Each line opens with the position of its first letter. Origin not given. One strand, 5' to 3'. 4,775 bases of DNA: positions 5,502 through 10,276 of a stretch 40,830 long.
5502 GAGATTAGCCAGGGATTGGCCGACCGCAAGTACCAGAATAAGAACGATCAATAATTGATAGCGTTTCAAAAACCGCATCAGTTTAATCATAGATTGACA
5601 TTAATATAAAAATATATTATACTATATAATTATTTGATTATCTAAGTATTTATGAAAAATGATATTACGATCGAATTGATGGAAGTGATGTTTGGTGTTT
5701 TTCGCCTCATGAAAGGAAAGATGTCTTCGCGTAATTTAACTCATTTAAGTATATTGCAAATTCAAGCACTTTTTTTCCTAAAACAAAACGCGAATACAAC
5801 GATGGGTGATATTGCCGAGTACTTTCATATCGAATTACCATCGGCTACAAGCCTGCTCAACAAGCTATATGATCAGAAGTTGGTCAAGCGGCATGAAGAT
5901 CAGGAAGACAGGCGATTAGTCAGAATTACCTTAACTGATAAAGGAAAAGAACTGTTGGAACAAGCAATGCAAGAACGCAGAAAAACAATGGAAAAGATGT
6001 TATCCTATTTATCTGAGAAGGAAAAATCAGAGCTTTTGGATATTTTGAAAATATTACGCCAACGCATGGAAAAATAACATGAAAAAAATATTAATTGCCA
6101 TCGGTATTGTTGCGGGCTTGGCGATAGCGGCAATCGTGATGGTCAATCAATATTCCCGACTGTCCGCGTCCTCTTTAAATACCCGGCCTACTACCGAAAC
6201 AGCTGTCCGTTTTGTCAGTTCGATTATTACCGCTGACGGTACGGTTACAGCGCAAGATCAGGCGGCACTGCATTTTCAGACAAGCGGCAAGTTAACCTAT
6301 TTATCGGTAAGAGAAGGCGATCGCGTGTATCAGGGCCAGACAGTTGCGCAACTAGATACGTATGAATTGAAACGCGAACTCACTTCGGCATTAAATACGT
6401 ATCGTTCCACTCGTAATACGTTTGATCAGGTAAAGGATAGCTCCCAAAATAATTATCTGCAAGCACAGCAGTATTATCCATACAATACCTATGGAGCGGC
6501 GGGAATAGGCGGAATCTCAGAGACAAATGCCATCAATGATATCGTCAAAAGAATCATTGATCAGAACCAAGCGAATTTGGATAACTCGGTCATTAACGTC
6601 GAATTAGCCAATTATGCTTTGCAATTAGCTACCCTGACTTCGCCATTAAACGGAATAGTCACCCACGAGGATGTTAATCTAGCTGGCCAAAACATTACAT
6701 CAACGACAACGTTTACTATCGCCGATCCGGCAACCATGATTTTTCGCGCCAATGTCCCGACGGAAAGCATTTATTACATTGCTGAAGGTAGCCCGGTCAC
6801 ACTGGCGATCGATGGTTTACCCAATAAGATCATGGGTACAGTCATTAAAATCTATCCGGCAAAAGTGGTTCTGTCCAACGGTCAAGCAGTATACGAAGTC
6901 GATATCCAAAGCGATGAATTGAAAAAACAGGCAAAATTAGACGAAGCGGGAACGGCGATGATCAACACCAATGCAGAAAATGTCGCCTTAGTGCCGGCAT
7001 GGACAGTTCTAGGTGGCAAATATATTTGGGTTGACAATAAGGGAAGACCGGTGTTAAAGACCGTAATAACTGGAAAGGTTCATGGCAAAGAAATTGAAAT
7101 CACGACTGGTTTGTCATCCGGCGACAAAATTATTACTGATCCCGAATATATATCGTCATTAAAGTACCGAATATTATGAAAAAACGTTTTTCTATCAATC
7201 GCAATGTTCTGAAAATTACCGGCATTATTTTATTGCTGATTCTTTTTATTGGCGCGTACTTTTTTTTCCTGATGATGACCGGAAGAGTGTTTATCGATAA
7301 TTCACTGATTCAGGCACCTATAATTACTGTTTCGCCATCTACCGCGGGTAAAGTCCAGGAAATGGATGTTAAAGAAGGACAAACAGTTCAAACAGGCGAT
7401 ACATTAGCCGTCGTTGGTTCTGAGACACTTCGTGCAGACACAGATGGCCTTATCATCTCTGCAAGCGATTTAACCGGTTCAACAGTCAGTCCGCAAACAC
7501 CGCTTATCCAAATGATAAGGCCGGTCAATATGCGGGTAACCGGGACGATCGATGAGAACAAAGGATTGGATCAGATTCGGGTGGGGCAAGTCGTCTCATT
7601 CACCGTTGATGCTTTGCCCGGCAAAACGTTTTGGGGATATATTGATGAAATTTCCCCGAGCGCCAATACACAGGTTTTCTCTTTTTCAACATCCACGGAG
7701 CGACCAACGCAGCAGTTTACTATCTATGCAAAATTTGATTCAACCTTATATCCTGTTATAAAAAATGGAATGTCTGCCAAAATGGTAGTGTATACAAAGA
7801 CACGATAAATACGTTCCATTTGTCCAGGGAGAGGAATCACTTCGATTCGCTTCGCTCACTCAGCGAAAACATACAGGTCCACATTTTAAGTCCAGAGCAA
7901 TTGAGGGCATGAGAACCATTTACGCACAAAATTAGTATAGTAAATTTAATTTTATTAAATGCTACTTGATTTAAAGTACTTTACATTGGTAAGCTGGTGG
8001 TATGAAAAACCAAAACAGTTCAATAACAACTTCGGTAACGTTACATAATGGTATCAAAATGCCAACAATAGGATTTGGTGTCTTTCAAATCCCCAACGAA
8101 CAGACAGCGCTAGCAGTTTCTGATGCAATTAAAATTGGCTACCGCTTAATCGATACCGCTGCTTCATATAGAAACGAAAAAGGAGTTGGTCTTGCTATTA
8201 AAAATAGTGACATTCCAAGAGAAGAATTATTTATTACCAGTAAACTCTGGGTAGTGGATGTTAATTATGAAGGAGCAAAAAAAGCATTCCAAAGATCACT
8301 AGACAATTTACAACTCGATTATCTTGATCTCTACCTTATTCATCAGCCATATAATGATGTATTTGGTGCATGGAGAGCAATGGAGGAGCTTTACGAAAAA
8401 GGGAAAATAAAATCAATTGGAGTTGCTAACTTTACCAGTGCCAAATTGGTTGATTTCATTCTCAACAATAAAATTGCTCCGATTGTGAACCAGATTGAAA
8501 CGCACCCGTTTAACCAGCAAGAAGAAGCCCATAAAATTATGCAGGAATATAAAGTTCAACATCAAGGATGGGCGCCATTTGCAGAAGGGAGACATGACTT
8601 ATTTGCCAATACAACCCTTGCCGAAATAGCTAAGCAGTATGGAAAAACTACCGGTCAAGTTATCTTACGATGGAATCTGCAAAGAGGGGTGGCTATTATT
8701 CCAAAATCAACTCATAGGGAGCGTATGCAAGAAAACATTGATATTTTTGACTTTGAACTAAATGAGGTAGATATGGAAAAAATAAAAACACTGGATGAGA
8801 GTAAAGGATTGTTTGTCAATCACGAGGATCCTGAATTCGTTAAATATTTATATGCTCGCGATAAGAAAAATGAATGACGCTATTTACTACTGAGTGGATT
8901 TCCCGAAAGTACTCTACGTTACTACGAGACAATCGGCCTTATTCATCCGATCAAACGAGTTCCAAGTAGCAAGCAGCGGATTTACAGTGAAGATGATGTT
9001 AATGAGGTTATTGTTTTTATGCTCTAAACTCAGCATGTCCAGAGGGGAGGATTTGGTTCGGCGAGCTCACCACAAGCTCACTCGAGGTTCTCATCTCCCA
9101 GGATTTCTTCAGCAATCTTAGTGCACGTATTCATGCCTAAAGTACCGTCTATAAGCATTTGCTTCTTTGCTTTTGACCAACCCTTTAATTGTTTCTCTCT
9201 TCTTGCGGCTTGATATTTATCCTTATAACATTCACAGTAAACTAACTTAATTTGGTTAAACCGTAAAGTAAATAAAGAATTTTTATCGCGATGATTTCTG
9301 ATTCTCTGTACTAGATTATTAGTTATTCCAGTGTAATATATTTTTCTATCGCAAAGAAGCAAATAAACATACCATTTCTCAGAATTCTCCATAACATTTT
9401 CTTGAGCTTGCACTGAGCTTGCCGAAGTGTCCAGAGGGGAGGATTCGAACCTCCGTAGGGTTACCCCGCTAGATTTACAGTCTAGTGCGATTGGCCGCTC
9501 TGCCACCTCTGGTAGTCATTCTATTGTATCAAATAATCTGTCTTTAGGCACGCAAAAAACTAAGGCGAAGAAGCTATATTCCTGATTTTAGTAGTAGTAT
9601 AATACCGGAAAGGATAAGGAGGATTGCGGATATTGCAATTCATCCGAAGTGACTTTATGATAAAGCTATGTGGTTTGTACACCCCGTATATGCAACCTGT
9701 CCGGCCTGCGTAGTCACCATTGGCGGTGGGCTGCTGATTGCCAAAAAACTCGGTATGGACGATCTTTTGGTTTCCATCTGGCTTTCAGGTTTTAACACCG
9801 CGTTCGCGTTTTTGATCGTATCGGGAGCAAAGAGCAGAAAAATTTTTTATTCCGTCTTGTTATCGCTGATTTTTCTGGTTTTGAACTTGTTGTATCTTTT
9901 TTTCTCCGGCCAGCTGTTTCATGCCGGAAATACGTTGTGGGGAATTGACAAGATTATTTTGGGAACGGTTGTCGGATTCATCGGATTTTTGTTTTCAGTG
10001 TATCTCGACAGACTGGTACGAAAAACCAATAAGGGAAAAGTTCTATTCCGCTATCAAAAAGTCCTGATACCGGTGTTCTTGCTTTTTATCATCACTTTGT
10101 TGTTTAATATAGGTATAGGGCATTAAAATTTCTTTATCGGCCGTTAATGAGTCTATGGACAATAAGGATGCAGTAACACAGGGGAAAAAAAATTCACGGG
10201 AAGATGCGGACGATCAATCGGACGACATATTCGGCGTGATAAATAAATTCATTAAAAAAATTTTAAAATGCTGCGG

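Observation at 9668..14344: Stand-alone two-subunit [NiFe]-hydrogenase with no electron-partner genes and an unusual, compact accessory block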

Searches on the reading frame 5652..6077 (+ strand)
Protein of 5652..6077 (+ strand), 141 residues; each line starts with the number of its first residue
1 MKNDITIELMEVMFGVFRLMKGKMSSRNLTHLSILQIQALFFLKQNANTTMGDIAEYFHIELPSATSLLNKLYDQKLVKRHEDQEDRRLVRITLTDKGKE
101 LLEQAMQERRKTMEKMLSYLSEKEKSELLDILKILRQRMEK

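Call 33: search_protein_families(library=pfam, proteins=[window:5652-6077:+], max_evalue=0.001)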
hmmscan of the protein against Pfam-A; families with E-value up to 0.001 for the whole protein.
window:5652-6077:+ (141 aa): 5 families
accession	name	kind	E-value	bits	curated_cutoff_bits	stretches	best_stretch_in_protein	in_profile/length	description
PF12802.13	MarR_2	-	2.3e-12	47.3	27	1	32-88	3-60/61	MarR family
PF01047.28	MarR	-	4.1e-10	39.8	24.6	1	32-90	1-59/59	MarR family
PF22381.2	Staph_reg_Sar_Rot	-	9.2e-07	29.3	27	1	31-103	11-83/85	Transcriptional regulator SarA/Rot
PF13463.12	HTH_27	-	1e-06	29.3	22.2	1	33-98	2-68/68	Winged helix DNA-binding domain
PF02002.24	TFIIE_alpha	-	1.8e-05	25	22.9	1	37-118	16-97/105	TFIIE alpha subunit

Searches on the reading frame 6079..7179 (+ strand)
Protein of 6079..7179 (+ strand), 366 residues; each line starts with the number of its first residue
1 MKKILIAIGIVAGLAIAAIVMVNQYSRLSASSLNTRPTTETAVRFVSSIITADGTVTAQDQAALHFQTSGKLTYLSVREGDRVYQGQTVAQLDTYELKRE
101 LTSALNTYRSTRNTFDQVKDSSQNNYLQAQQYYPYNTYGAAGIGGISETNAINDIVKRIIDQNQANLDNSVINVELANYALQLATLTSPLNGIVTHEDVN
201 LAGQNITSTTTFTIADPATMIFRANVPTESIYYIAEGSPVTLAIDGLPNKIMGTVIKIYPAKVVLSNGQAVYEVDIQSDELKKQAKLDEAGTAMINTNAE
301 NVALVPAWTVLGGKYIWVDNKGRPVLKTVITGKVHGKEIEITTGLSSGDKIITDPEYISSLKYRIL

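Call 33: search_protein_families(library=pfam, proteins=[window:6079-7179:+], max_evalue=0.001)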
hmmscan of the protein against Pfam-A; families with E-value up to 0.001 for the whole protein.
window:6079-7179:+ (366 aa): 3 families
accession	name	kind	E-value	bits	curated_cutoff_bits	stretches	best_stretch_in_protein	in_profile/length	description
PF16576.10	HlyD_D23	-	2.4e-13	50.3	30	1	48-260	4-186/214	Barrel-sandwich domain of CusB or HlyD membrane-fusion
PF13437.12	HlyD_3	-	2.8e-11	44.5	22.2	1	185-286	1-102/106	HlyD family secretion protein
PF13533.13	Biotin_lipoyl_2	-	5e-05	23.5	29.8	1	64-93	3-32/32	Biotin-lipoyl like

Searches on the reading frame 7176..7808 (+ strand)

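Call 33: search_protein_families(library=pfam, proteins=[window:7176-7808:+], max_evalue=0.001)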
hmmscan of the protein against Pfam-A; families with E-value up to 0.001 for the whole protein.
window:7176-7808:+ (210 aa): 4 families
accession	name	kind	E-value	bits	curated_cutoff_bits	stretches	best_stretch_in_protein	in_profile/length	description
PF16576.10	HlyD_D23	-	5.8e-14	52.3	30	1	84-166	110-191/214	Barrel-sandwich domain of CusB or HlyD membrane-fusion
PF13437.12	HlyD_3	-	4.1e-12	47.2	22.2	1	84-177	1-96/106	HlyD family secretion protein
PF13533.13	Biotin_lipoyl_2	-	3e-07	30.5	29.8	1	50-79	1-30/32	Biotin-lipoyl like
PF00364.28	Biotin_lipoyl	-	0.00053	20.2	22.1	0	52-79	45-72/73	Biotin-requiring enzyme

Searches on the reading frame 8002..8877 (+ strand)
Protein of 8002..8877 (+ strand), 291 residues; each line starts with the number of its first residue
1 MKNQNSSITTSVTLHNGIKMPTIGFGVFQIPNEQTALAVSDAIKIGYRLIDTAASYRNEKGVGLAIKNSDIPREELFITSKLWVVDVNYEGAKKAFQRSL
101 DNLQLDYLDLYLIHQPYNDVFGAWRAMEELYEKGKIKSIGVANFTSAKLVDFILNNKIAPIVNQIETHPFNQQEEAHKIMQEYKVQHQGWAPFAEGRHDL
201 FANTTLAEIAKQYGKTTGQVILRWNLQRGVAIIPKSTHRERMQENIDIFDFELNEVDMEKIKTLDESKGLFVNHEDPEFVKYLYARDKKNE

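Call 33: search_protein_families(library=pfam, proteins=[window:8002-8877:+], max_evalue=0.001)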
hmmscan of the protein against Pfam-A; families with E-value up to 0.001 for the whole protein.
window:8002-8877:+ (291 aa): 1 family
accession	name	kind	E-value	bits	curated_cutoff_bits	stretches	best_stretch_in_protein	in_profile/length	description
PF00248.27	Aldo_ket_red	-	4.4e-50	170.8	24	1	26-265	5-290/291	Aldo/keto reductase family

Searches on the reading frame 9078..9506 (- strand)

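Call 3: search_protein_families(library=pfam, proteins=[window:9078-9506:-], max_evalue=0.1)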
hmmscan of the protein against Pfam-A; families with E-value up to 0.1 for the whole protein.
window:9078-9506:- (142 aa): 1 family
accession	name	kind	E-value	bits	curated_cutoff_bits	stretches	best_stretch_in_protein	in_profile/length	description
PF01541.30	GIY-YIG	-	6.8e-16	58.8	22.6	1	44-115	1-76/78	GIY-YIG catalytic domain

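Call 4: search_protein_families(library=ncbifam, proteins=[window:9078-9506:-], max_evalue=0.1)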
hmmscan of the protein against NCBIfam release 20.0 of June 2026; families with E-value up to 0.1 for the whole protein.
window:9078-9506:- (142 aa): 0 families

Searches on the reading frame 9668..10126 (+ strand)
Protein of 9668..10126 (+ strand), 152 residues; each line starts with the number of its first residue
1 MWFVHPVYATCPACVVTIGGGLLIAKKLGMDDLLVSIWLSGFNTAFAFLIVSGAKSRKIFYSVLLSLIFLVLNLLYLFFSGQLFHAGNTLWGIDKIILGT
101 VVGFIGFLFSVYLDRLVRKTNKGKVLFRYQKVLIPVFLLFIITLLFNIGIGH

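Call 3: search_protein_families(library=pfam, proteins=[window:9668-10126:+], max_evalue=0.1)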
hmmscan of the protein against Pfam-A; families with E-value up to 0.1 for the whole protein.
window:9668-10126:+ (152 aa): 1 family
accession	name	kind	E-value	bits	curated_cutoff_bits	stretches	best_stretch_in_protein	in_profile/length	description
PF09843.14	DUF2070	-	0.00054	18.8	30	1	11-121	80-183/561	Predicted membrane protein (DUF2070)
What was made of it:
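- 9668..10126 (+): 152-aa membrane protein with an N-terminal TCPxC motif. It is a lineage-specific accessory gene of Roizmanbacteria-type loci. Only a weak DUF2070 hit (call 3).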

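Call 4: search_protein_families(library=ncbifam, proteins=[window:9668-10126:+], max_evalue=0.1)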
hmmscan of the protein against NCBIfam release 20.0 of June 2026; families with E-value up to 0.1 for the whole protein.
window:9668-10126:+ (152 aa): 0 families
